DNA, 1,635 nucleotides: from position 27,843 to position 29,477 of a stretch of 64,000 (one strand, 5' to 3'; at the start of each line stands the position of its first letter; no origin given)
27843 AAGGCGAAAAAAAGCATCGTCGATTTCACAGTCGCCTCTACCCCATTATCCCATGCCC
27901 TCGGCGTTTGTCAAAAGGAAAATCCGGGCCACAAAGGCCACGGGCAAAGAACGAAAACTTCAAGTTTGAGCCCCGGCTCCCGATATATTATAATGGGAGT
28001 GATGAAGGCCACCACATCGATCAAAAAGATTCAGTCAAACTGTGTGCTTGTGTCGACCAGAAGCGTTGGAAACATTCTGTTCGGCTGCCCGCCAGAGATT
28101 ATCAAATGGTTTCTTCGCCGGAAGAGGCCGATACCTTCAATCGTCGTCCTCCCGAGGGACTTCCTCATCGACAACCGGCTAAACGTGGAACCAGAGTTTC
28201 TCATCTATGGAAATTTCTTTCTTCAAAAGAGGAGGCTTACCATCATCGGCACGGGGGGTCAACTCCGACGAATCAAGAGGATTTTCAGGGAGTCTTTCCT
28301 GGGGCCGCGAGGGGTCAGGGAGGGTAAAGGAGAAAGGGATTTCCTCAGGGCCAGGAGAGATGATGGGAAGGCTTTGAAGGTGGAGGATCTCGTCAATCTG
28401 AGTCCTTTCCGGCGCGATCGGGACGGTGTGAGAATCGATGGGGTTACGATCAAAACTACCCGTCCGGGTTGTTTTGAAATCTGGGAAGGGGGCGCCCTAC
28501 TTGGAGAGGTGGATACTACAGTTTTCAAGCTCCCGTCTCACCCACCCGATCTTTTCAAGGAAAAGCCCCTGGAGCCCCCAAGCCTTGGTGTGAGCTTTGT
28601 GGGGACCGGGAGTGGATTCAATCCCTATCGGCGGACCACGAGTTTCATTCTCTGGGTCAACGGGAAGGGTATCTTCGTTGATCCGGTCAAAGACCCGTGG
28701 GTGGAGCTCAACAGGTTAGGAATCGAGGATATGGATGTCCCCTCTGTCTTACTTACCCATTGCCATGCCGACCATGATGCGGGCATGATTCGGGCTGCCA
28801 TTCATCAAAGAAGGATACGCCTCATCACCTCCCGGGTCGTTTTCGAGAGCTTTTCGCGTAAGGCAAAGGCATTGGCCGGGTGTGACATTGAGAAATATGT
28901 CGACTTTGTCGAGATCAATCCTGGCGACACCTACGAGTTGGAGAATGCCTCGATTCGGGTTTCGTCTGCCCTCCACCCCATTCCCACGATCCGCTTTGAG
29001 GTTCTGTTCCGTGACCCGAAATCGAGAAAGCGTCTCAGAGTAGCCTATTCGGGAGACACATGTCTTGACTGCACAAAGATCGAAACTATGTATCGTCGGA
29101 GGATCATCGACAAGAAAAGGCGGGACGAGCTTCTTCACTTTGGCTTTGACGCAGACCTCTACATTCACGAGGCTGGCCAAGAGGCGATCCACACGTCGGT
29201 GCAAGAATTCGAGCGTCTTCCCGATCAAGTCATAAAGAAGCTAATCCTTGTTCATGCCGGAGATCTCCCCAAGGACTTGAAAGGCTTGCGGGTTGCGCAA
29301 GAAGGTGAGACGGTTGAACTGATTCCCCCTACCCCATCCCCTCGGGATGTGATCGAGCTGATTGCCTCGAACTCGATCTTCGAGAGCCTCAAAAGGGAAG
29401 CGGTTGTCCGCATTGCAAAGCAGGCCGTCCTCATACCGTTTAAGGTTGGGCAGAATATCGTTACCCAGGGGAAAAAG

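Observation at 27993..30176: Metallo-beta-lactamase-fold hydrolase fused to two cyclic-nucleotide-binding domains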

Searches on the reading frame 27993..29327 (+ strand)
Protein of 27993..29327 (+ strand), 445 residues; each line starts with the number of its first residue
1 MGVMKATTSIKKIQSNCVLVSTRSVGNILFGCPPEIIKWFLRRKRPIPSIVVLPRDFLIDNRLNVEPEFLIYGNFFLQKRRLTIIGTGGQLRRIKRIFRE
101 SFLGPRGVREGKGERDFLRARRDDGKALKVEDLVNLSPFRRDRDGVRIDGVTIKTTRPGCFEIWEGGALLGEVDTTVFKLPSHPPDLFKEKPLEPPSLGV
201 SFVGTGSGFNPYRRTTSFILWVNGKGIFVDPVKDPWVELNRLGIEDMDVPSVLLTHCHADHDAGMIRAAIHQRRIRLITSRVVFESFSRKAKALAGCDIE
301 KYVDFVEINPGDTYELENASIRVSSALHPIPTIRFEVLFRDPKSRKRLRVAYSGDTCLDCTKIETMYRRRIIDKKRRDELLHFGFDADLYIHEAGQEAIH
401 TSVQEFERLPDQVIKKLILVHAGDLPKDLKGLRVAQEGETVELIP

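Call 33: find_homologous_proteins(query=A2, max_evalue=0.001)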
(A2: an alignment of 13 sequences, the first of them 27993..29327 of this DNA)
Query A2 (13 sequences) (445 aa, profile of the alignment): 145 proteins with E <= 0.001 among 8000 candidates; the best 120 are listed.
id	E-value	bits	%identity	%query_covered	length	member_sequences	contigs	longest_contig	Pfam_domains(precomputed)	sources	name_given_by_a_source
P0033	2.9e-187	641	34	99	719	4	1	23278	PF12706.14,PF23023.2,PF00027.36,PF00753.34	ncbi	ncbi:MAG TPA: cAMP/cGMP-dependent 3',5'-cyclic-AMP/GMP phosphodiesterase [Pantanalinema sp.]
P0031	3.1e-182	624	34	99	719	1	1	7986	PF12706.14,PF23023.2,PF00027.36,PF00753.34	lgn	-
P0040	2.0e-178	612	34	93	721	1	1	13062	PF12706.14,PF23023.2,PF00027.36,PF00753.34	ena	-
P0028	2.1e-177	608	35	99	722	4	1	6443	PF12706.14,PF23023.2,PF00027.36,PF00753.34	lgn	-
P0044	2.6e-177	608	34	98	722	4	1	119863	PF12706.14,PF23023.2,PF00027.36,PF00753.34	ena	-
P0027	1.2e-175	603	35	99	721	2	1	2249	PF12706.14,PF23023.2,PF00027.36,PF00753.34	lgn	-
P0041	1.7e-175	602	33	93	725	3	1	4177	PF12706.14,PF23023.2,PF00027.36,PF00753.34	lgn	-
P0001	1.6e-174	599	93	99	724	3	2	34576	PF12706.14,PF23023.2,PF00027.36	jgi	jgi:CRP-like cAMP-binding protein/ribonuclease BN (tRNA processing enzyme)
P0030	2.3e-174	598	35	99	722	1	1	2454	PF12706.14,PF23023.2,PF00027.36,PF00753.34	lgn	-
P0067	4.4e-174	598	32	95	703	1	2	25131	PF23023.2,PF00027.36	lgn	-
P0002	1.5e-173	596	86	99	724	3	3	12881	PF12706.14,PF23023.2,PF00027.36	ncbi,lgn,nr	ncbi:MAG: cyclic nucleotide-binding domain-containing protein [Proteobacteria bacterium]|nr:cyclic n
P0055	2.2e-173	595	32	92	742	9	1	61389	PF12706.14,PF23023.2,PF00027.36,PF00753.34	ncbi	-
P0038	1.1e-172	593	33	94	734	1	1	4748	PF12706.14,PF23023.2,PF00027.36,PF00753.34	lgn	-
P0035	1.2e-170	586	33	96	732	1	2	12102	PF12706.14,PF23023.2,PF00027.36,PF00753.34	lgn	-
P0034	2.9e-170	585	34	96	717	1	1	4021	PF12706.14,PF23023.2,PF00027.36,PF00753.34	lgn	-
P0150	7.0e-101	356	26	87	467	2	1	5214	PF12706.14,PF23023.2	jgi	jgi:hypothetical protein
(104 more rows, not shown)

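Call 34: search_solved_structures(query=A2, max_evalue=1, show_alignments=3)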
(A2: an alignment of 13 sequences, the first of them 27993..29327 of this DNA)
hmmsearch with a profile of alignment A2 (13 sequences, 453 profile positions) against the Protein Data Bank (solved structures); distinct sequences matched with E-value up to 1: 118 (the best 60 are shown).
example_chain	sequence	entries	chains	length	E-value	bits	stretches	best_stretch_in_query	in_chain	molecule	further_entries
7t28_A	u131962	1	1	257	7.9e-13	51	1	208-444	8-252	Putative metal-dependent hydrolase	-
7u2s_A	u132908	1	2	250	7.1e-12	47.9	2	206-273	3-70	Apyc1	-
1zkp_A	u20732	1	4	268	4.4e-11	45.3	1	196-368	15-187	hypothetical protein BA1088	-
7u2r_A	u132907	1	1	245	4.3e-09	38.7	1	208-431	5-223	Apyc1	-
2p4z_A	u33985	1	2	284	2.5e-07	32.9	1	227-293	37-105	Metal-dependent hydrolases of the beta-lactamase superfamily II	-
6kns_A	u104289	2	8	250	9.1e-07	31.1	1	207-271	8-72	Putative metal-dependent hydrolase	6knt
3zwf_A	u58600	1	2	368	1.5e-06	30.3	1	208-272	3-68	ZINC PHOSPHODIESTERASE ELAC PROTEIN 1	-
6k6w_A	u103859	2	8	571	1.7e-06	30.2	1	254-365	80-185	Ribonuclease J 2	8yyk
8yyi_A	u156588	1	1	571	4e-06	28.9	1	254-364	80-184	Ribonuclease J 2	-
8gyg_A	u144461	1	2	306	8.5e-06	27.9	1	225-273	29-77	Arysulfatase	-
7l0b_A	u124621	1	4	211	1e-05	27.6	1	222-286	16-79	Hydroxyacylglutathione hydrolase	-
2dkf_A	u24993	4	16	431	1.2e-05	27.4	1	228-361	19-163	metallo-beta-lactamase superfamily protein | Ribonuclease TTHA0252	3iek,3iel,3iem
3idz_A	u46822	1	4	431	1.2e-05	27.4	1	228-361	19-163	Ribonuclease TTHA0252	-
3ie0_A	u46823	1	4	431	1.2e-05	27.4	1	228-361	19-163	Ribonuclease TTHA0252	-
3ie1_A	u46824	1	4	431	1.2e-05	27.4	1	228-361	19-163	Ribonuclease TTHA0252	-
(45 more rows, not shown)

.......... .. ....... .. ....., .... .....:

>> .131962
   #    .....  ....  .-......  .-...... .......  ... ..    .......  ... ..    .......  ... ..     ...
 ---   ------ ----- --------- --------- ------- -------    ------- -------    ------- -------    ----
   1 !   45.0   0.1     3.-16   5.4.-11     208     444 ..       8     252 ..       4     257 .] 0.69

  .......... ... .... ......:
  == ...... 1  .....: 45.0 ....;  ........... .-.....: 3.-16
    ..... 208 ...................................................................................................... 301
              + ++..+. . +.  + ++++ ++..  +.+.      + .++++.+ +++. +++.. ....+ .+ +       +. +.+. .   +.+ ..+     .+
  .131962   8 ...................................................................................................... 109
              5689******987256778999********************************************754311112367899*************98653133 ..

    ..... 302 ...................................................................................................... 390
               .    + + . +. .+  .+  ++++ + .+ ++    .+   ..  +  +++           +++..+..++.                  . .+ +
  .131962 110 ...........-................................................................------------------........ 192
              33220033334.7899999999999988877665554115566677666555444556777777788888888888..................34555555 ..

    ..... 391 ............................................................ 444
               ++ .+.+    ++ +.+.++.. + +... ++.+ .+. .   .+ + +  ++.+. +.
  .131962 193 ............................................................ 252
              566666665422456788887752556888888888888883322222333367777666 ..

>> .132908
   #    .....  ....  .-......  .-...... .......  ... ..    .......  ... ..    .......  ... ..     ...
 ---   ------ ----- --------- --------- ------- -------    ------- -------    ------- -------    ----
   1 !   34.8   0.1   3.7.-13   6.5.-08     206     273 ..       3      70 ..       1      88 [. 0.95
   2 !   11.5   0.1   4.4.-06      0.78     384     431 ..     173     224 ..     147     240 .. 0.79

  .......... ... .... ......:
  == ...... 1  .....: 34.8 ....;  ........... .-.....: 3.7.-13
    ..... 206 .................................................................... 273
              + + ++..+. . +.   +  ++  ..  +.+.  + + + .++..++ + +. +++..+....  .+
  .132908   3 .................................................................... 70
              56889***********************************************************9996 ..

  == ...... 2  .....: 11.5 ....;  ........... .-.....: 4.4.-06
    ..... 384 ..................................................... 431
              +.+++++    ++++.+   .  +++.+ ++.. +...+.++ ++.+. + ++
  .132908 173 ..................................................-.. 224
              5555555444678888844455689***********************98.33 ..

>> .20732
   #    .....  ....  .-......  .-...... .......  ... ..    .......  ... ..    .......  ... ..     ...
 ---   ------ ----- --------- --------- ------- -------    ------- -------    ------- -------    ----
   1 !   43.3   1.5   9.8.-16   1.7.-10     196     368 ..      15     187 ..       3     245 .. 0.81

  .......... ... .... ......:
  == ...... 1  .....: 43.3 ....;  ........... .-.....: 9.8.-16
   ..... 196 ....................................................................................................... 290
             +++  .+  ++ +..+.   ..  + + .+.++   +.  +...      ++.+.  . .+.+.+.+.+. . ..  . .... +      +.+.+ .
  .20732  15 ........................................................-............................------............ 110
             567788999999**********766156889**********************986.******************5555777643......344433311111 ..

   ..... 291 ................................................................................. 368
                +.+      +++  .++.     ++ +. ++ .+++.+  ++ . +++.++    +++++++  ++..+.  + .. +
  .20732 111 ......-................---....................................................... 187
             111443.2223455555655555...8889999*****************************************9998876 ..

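Call 72: search_protein_representatives(alignment_id=A4)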
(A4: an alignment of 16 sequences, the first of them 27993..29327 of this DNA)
Query: 16 sequences, 467 profile positions. Proteins with E-value up to 0.001 (for the whole library): 5231; up to 1e-10: 1062; up to 1e-30: 492. The best 150 are listed.
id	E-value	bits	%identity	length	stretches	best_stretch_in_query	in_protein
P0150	3.2e-212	721.5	-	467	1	5-467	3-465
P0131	4.4e-152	523.2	-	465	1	3-463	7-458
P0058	2.1e-138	478.1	-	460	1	3-466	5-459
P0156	3.6e-138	477.3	-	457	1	10-463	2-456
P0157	1.8e-136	471.7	-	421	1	47-464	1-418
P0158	2.0e-132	458.4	-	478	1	14-464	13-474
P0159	4.1e-129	447.5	-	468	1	5-465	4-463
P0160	6.7e-125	433.6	-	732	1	11-466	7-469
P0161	6.0e-122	423.9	-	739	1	10-466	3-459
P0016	5.3e-118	410.8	-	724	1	16-465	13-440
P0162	6.0e-118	410.7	-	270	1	198-466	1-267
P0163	1.3e-115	402.9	-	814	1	17-463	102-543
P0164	2.0e-109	382.6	-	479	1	17-465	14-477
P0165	1.4e-108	379.8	-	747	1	10-466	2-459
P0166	6.9e-105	367.6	-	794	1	12-461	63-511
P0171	3.6e-98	345.4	-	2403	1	17-466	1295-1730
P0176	6.4e-95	334.7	-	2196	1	16-450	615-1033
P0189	5.0e-91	321.9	-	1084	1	8-464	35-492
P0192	5.7e-90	318.4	-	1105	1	11-452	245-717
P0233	1.1e-83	297.7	-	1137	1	14-466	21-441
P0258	1.0e-79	284.6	-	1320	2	210-460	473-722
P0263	6.2e-79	282.0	-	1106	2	209-460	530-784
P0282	1.5e-76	274.2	-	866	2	205-464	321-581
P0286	3.5e-76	273.0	-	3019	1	65-465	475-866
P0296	3.1e-75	269.8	-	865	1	14-447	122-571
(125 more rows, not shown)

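Call 73: list_cluster_members(proteins=[P0282, P0296, P0192, P0263, P0189, P0171, P0176, P0286, P0233, P0258])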
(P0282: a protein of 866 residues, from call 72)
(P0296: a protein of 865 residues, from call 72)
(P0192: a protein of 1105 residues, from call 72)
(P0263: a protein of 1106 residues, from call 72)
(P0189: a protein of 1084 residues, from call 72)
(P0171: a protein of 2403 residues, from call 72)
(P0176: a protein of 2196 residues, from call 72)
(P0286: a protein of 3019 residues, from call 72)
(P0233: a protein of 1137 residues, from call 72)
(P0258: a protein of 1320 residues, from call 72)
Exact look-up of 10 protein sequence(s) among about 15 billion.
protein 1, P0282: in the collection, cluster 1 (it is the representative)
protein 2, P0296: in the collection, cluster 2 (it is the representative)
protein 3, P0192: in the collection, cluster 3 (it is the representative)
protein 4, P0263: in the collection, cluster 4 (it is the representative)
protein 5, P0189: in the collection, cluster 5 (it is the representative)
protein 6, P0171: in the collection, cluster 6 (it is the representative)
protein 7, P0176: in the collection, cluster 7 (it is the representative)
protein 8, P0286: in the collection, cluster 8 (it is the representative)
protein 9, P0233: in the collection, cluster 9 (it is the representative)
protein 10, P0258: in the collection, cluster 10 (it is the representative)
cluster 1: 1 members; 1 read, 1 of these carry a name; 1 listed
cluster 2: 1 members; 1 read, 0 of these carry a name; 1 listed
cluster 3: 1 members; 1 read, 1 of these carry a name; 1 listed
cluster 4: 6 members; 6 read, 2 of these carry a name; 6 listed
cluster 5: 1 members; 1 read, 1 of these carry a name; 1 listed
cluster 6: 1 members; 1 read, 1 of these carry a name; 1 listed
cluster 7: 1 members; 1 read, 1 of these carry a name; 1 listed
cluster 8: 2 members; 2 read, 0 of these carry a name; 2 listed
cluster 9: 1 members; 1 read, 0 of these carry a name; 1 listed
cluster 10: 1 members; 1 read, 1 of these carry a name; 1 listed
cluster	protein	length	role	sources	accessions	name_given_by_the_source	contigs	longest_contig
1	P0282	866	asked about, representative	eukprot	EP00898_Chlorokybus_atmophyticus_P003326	jgi/Chlat1/3995/Chrsp26S04075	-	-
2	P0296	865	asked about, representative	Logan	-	-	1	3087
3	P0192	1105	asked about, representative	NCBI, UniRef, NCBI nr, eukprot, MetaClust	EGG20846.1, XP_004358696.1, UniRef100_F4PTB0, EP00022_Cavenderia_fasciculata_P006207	cAMP/cGMP-stimulated cAMP/cGMP phosphodiesterase [Cavenderia fasciculata] | 3',5'-cyclic-GMP phosphodiesterase n=1 Tax=Cavenderia fasciculata TaxID=261658 ... | XP_004358696.1 cAMP/cGMP-stimulated cAMP/cGMP phosphodiesterase [Cavenderia fasciculata]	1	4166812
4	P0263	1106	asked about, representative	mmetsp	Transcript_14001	Transcript_14001/g.16995 ORF Transcript_14001/g.16995 Transcript_14001/m.16995 ...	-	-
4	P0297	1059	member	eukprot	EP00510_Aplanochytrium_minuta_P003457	CAMPEP_0184013526 /NCGR_PEP_ID=MMETSP0954-20121128/5070_1 /TAXON_ID=627963 ...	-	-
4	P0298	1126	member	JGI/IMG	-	-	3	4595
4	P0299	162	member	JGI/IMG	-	-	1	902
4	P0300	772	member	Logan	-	-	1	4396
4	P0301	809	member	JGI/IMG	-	-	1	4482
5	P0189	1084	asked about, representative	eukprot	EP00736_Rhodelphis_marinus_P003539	Rmarinus@m.23382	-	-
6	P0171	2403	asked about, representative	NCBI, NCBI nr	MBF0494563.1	MAG: cyclic nucleotide-binding domain-containing protein, partial [Candidatus ... | cyclic nucleotide-binding domain-containing protein [Candidatus Omnitrophota bacterium]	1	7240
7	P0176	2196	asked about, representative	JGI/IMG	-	cAMP-binding proteins - catabolite gene activator and regulatory subunit of ...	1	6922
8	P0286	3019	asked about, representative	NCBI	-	-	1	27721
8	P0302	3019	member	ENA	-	-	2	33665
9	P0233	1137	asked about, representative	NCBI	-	-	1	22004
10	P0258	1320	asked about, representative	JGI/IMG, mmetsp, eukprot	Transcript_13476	Transcript_13476/g.20503 ORF Transcript_13476/g.20503 Transcript_13476/m.20503 ... | CAMPEP_0196802216 /NCGR_PEP_ID=MMETSP1362-20130617/1870_1 /TAXON_ID=163516 ...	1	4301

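Call 75: search_protein_families(library=pfam, proteins=[P0192, P0282, P0189, P0171, P0150], max_evalue=0.001)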
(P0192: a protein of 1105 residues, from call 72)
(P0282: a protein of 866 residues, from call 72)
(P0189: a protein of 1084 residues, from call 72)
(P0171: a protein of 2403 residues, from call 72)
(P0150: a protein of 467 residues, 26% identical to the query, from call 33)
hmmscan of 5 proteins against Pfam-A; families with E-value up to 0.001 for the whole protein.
P0192 (1105 aa): 3 families
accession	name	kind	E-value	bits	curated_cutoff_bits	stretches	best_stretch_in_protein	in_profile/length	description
PF00027.35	cNMP_binding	-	2.4e-34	117.6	27.5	2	998-1081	2-89/89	Cyclic nucleotide-binding domain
PF12706.13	Lactamase_B_2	-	2.2e-09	37.7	27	1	518-654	3-155/200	Beta-lactamase superfamily domain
PF00753.33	Lactamase_B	-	1.1e-05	25.9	22.7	1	508-556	8-60/196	Metallo-beta-lactamase superfamily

P0282 (866 aa): 3 families
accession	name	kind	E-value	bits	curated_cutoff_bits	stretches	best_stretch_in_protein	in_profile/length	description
PF00027.35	cNMP_binding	-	4.4e-14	52.7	27.5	1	626-720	2-84/89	Cyclic nucleotide-binding domain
PF12706.13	Lactamase_B_2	-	1.6e-07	31.6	27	1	386-504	28-154/200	Beta-lactamase superfamily domain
PF00753.33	Lactamase_B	-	2.7e-05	24.7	22.7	0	358-439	9-93/196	Metallo-beta-lactamase superfamily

P0189 (1084 aa): 4 families
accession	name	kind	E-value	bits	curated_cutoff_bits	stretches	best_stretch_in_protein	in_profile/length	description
PF00233.25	PDEase_I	-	8.6e-47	160.3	24.8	1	850-1032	1-189/238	3'5'-cyclic nucleotide phosphodiesterase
PF00027.35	cNMP_binding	-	8.5e-21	74.2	27.5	1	535-613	2-86/89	Cyclic nucleotide-binding domain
PF12706.13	Lactamase_B_2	-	2e-06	28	27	1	300-418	30-157/200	Beta-lactamase superfamily domain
PF00753.33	Lactamase_B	-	3e-05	24.5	22.7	1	274-405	13-150/196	Metallo-beta-lactamase superfamily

P0171 (2403 aa): 5 families
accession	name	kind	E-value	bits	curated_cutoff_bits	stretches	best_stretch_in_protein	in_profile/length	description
PF00027.35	cNMP_binding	-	6.4e-42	141.9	27.5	2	1771-1855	3-86/89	Cyclic nucleotide-binding domain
PF05222.21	AlaDh_PNT_N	-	4.5e-34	118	30.4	1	448-596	1-136/136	Alanine dehydrogenase/PNT, N-terminal domain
PF01262.27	AlaDh_PNT_C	-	2.6e-29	102.6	23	1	655-855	28-213/214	Alanine dehydrogenase/PNT, C-terminal domain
PF01182.26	Glucosamine_iso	-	2e-15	57.7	27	1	877-1029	2-149/225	Glucosamine-6-phosphate isomerases/6-phosphogluconolactonase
PF00753.33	Lactamase_B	-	0.00014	22.3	22.7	1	1516-1647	14-154/196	Metallo-beta-lactamase superfamily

P0150 (467 aa): 2 families
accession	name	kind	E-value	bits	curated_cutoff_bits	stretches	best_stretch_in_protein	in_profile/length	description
PF12706.13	Lactamase_B_2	-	1.4e-08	35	27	1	259-375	11-140/200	Beta-lactamase superfamily domain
PF00753.33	Lactamase_B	-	3.7e-05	24.2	22.7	1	237-286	4-57/196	Metallo-beta-lactamase superfamily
